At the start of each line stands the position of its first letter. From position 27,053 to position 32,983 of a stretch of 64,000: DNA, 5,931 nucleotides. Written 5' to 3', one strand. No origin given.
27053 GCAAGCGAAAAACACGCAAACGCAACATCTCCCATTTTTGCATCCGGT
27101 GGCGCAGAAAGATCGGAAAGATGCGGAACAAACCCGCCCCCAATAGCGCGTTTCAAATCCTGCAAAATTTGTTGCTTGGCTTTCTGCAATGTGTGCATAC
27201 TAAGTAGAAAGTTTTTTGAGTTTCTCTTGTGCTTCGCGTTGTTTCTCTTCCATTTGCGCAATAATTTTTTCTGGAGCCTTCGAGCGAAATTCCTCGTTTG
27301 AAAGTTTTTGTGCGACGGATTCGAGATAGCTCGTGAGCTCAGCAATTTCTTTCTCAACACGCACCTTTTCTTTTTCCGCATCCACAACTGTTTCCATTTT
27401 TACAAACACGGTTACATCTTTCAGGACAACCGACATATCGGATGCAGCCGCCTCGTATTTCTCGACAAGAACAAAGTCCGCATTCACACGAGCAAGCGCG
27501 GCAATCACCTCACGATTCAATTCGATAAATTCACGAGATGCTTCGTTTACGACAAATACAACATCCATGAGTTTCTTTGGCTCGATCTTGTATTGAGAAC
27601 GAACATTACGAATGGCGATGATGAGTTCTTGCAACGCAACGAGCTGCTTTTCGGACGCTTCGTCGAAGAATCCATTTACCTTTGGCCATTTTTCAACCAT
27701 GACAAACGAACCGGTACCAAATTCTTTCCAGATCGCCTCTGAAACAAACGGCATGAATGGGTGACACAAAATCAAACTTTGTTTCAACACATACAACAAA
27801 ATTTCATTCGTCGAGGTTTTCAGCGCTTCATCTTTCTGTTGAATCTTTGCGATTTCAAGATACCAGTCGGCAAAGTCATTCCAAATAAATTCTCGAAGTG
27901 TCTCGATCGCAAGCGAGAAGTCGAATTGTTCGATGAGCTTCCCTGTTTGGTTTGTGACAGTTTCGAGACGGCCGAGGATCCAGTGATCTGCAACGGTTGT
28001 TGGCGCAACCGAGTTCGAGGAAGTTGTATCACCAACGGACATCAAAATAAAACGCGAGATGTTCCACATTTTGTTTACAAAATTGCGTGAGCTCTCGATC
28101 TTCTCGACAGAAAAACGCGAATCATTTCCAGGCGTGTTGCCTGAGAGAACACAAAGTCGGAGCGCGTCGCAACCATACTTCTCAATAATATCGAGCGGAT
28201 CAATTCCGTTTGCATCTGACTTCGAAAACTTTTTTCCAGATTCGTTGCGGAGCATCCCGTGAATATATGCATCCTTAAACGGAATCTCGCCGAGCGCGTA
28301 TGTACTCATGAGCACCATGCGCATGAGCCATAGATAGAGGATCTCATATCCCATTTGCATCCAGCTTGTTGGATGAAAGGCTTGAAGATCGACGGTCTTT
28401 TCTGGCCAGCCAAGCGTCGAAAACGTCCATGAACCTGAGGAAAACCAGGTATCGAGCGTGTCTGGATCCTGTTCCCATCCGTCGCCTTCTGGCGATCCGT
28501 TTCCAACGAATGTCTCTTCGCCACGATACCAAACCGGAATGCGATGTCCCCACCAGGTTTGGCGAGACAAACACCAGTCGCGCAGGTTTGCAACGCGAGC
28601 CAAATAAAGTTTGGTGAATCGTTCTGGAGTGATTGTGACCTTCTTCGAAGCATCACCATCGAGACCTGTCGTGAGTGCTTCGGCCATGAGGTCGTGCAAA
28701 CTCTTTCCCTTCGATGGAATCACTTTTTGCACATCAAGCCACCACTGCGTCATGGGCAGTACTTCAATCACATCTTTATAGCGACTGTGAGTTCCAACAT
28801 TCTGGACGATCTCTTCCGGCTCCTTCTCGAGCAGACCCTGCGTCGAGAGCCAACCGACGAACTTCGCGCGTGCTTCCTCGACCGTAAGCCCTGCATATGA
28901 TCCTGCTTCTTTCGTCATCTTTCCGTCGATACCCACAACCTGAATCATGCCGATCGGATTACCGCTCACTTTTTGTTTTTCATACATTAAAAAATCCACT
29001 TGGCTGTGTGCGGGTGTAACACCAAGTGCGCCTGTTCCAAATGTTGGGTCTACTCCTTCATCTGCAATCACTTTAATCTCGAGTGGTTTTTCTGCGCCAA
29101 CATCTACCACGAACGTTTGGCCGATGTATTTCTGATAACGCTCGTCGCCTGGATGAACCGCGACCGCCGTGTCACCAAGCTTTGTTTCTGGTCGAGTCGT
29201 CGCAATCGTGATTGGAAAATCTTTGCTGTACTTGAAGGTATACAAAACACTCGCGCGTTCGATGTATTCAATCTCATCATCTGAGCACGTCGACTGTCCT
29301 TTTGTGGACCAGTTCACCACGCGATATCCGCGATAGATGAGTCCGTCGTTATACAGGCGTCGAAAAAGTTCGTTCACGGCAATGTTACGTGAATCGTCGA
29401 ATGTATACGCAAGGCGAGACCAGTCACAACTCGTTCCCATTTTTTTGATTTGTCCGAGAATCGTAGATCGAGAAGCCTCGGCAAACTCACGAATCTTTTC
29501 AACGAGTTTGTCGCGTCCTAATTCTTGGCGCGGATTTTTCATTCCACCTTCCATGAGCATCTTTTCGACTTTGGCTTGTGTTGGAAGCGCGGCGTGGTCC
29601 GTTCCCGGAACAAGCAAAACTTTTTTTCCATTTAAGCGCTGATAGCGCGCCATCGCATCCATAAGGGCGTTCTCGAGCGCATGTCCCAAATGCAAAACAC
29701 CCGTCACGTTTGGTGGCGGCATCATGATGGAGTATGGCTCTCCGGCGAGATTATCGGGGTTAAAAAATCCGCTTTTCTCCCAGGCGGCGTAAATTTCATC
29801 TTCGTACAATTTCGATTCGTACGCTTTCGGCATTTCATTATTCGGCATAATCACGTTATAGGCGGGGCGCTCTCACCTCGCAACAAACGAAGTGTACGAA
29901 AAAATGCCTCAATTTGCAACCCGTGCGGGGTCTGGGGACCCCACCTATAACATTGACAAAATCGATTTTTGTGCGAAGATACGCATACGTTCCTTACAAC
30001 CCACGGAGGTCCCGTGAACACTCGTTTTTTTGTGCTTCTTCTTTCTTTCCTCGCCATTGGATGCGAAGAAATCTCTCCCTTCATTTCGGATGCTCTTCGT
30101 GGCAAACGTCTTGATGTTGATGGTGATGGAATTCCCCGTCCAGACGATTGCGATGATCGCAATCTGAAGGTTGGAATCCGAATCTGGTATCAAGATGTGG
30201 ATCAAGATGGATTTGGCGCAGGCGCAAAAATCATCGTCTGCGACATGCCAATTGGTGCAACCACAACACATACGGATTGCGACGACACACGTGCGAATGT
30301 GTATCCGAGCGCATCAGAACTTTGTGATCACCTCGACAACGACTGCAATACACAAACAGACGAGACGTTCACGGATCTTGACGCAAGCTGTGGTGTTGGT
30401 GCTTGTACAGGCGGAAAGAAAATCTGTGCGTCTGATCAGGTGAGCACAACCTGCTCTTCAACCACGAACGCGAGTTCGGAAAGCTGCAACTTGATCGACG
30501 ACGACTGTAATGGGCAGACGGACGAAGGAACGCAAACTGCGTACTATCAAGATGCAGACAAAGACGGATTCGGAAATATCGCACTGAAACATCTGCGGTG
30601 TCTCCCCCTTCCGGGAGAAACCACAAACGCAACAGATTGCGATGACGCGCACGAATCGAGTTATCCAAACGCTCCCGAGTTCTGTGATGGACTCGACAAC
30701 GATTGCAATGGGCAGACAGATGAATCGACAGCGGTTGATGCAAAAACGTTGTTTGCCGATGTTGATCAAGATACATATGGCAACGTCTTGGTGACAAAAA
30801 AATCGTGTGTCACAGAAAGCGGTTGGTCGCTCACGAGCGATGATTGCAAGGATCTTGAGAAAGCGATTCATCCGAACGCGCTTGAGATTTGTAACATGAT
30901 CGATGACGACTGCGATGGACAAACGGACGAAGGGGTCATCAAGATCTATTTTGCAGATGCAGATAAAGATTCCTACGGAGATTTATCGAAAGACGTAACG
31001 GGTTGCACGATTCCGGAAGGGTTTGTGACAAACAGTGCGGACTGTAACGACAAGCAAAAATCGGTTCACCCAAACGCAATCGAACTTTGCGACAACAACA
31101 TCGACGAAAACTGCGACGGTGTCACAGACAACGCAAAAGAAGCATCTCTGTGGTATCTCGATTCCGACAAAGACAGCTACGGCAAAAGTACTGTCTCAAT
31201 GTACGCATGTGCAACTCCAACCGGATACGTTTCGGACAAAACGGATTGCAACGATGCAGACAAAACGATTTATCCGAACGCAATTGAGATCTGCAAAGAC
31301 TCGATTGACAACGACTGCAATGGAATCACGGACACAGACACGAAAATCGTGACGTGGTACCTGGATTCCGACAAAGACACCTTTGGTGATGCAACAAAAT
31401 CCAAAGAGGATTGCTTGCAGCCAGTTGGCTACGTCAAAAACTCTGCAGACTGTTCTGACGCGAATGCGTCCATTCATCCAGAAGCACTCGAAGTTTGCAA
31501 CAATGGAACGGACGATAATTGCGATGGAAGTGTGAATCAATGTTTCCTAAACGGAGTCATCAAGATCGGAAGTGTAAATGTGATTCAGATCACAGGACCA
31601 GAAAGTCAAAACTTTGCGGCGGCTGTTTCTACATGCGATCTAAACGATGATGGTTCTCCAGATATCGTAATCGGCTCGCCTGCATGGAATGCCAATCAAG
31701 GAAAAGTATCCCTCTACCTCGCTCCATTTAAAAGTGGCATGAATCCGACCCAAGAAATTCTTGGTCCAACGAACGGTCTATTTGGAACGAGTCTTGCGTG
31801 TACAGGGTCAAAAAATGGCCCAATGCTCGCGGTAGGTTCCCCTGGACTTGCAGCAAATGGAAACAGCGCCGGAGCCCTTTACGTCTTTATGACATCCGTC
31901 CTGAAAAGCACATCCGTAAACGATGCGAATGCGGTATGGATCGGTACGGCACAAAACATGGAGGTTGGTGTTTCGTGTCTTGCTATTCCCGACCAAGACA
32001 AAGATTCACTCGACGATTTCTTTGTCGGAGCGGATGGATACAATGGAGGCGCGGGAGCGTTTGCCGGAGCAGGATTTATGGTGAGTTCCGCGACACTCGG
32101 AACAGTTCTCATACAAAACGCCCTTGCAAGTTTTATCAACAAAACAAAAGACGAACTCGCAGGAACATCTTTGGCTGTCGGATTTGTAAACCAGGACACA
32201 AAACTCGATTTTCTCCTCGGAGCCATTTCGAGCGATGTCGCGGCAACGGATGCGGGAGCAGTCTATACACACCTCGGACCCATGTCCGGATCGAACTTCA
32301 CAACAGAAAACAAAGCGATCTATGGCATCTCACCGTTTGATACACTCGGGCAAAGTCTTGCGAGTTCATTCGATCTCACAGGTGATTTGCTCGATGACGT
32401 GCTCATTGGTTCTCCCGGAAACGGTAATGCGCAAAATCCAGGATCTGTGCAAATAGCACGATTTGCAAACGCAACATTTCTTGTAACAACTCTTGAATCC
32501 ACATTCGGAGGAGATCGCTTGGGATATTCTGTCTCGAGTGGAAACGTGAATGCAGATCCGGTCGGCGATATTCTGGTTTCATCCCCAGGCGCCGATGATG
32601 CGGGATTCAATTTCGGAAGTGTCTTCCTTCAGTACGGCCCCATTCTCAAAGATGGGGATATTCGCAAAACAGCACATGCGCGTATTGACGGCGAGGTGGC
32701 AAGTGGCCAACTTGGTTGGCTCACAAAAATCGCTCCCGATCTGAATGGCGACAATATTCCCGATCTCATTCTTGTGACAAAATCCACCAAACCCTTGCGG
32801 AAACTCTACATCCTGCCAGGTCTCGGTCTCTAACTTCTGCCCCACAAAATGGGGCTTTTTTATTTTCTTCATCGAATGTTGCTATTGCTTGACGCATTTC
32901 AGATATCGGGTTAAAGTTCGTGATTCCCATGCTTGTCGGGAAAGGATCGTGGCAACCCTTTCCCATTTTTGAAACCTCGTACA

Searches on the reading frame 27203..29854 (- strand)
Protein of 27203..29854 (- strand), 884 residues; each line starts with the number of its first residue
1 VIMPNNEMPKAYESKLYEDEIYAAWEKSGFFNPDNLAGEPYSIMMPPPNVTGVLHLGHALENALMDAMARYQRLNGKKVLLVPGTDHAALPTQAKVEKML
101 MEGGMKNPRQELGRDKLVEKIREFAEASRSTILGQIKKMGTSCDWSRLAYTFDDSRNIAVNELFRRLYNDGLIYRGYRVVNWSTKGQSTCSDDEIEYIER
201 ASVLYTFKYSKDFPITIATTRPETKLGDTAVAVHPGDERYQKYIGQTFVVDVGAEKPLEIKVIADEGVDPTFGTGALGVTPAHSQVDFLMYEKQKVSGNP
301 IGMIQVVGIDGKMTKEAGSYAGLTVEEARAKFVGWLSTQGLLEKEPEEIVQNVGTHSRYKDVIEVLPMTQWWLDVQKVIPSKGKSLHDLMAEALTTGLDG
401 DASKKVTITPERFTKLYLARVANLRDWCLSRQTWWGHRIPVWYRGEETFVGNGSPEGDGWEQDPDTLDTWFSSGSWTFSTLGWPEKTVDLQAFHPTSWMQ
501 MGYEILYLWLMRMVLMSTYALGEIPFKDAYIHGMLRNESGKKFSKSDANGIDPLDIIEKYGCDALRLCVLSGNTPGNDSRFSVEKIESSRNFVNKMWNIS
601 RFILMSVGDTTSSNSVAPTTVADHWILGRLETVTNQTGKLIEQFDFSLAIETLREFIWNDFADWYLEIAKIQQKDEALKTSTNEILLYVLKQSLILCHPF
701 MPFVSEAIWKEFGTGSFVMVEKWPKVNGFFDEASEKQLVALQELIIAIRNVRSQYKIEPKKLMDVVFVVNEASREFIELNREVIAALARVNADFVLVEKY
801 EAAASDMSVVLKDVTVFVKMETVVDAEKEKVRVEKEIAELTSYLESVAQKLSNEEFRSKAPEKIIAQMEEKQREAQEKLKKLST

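Call 41: search_protein_families(library=pfam, proteins=[window:27203-29854:-], max_evalue=0.001)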
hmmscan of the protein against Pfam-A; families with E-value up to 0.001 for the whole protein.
window:27203-29854:- (884 aa): 4 families
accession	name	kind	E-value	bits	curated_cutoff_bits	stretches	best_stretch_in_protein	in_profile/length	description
PF00133.28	tRNA-synt_1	-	2.8e-109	366.1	22.7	2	21-447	2-251/414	tRNA synthetases class I (I, L, M and V)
PF08264.19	Anticodon_1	-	4.3e-37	127.7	25.1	1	623-763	1-144/148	Anticodon-binding domain of tRNA ligase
PF09334.17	tRNA-synt_1g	-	5.7e-18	65.3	20.1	2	46-196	6-136/391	tRNA synthetases class I (M)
PF10458.14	Val_tRNA-synt_C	-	5.8e-11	42.9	25.9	1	825-882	1-58/66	Valyl tRNA synthetase tRNA binding arm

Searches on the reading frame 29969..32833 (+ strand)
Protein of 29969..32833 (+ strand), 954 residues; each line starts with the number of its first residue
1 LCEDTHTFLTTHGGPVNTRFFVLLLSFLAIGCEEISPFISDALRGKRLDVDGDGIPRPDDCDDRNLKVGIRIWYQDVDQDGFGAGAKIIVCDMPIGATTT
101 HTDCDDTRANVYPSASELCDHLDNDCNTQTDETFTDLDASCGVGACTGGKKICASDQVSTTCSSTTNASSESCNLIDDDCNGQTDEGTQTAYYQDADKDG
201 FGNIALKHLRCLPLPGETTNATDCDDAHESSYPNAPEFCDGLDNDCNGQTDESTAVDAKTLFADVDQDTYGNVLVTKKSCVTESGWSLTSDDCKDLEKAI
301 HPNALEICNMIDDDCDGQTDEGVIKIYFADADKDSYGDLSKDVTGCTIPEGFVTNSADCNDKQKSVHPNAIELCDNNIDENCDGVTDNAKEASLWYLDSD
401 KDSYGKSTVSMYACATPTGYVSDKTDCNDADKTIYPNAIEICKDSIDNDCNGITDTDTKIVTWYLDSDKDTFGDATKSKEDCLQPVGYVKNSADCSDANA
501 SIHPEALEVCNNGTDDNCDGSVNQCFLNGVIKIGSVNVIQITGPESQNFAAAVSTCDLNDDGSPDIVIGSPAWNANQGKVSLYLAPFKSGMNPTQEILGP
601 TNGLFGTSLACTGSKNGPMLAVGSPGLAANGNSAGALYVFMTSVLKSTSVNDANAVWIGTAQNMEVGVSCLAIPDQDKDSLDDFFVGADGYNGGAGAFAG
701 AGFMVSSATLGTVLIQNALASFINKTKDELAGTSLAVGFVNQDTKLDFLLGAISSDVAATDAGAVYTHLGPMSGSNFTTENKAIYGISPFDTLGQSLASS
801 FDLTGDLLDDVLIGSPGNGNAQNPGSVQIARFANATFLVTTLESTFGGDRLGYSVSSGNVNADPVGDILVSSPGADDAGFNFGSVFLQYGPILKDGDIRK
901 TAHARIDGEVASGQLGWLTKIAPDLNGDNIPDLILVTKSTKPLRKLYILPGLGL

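Call 41: search_protein_families(library=pfam, proteins=[window:29969-32833:+], max_evalue=0.001)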
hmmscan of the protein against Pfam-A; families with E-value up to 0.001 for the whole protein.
window:29969-32833:+ (954 aa): 2 families
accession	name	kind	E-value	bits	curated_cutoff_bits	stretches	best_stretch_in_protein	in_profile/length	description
PF11617.13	Cu-binding_MopE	-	1.2e-61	205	27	6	426-455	1-29/30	Putative metal-binding motif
PF01839.29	FG-GAP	-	2.3e-11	43.7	22.1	1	549-583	1-37/37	FG-GAP repeat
